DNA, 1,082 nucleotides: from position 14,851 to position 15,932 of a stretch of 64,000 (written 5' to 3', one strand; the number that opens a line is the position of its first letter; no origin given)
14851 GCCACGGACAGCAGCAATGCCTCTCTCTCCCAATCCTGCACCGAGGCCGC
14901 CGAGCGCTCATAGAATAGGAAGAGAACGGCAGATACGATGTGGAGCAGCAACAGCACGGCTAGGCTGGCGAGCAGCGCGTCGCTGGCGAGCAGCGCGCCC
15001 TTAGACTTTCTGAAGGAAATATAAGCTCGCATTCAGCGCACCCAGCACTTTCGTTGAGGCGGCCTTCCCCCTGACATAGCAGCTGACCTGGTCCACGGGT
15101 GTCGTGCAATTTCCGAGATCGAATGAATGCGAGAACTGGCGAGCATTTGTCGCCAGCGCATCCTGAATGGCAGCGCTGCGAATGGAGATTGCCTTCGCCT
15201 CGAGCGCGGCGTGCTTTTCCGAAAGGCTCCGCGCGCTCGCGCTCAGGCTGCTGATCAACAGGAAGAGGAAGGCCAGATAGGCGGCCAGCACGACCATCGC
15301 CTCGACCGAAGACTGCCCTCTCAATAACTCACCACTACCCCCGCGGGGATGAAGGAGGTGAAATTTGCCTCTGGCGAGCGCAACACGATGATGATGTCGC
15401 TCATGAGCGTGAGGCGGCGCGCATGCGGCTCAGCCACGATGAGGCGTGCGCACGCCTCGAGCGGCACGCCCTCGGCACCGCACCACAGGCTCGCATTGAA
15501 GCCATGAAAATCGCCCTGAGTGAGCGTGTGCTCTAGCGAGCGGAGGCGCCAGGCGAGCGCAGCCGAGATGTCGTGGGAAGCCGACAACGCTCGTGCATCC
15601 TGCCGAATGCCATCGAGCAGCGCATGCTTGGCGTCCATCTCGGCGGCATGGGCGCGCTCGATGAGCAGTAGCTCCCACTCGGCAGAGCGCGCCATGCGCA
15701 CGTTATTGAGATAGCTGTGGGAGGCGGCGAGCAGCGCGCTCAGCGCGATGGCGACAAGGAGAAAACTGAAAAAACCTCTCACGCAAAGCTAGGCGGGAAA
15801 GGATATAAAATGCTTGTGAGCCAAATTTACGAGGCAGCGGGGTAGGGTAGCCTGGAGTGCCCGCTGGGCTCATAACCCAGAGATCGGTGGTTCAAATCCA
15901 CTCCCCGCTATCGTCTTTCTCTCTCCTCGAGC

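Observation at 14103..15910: Operon of four tandem prepilin-like genes precisely bracketed by elongator tRNA-Met and initiator tRNA-Met genes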

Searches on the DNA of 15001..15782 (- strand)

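Call 12: search_rna_families(source=L002, threshold=gathering)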
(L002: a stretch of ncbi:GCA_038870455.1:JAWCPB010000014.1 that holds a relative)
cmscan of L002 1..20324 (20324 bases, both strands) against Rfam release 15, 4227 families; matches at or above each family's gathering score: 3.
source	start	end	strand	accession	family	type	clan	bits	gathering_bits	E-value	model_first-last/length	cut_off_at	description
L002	11116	11235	+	RF00005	tRNA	Gene; tRNA;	CL00001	60.5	29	4.1e-11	1-71/71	no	tRNA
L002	9391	9465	-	RF00005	tRNA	Gene; tRNA;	CL00001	60.1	29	5.4e-11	1-71/71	no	tRNA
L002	4579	4633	-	RF00005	tRNA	Gene; tRNA;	CL00001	30.9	29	0.0058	10-63/71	no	tRNA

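Call 65: search_rna_families(source=L011, threshold=gathering)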
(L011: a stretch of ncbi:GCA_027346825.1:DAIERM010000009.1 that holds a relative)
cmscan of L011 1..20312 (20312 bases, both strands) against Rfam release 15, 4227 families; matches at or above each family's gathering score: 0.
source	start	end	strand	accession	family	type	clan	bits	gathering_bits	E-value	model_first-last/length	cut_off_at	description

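Call 73: search_rna_families(sources=[L014, L016], threshold=gathering)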
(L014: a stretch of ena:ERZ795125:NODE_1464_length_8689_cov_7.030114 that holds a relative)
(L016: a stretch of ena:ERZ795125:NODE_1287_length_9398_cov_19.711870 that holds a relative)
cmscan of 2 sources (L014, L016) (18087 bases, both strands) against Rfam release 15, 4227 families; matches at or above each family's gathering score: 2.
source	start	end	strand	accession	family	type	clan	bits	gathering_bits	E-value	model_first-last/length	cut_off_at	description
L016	5934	6021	-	RF00005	tRNA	Gene; tRNA;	CL00001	59.8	29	5.7e-11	1-71/71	no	tRNA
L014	3846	3963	+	RF00005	tRNA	Gene; tRNA;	CL00001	58.8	29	1.1e-10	1-71/71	no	tRNA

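Call 97: search_rna_families(sources=[L018, L019, L020], threshold=gathering)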
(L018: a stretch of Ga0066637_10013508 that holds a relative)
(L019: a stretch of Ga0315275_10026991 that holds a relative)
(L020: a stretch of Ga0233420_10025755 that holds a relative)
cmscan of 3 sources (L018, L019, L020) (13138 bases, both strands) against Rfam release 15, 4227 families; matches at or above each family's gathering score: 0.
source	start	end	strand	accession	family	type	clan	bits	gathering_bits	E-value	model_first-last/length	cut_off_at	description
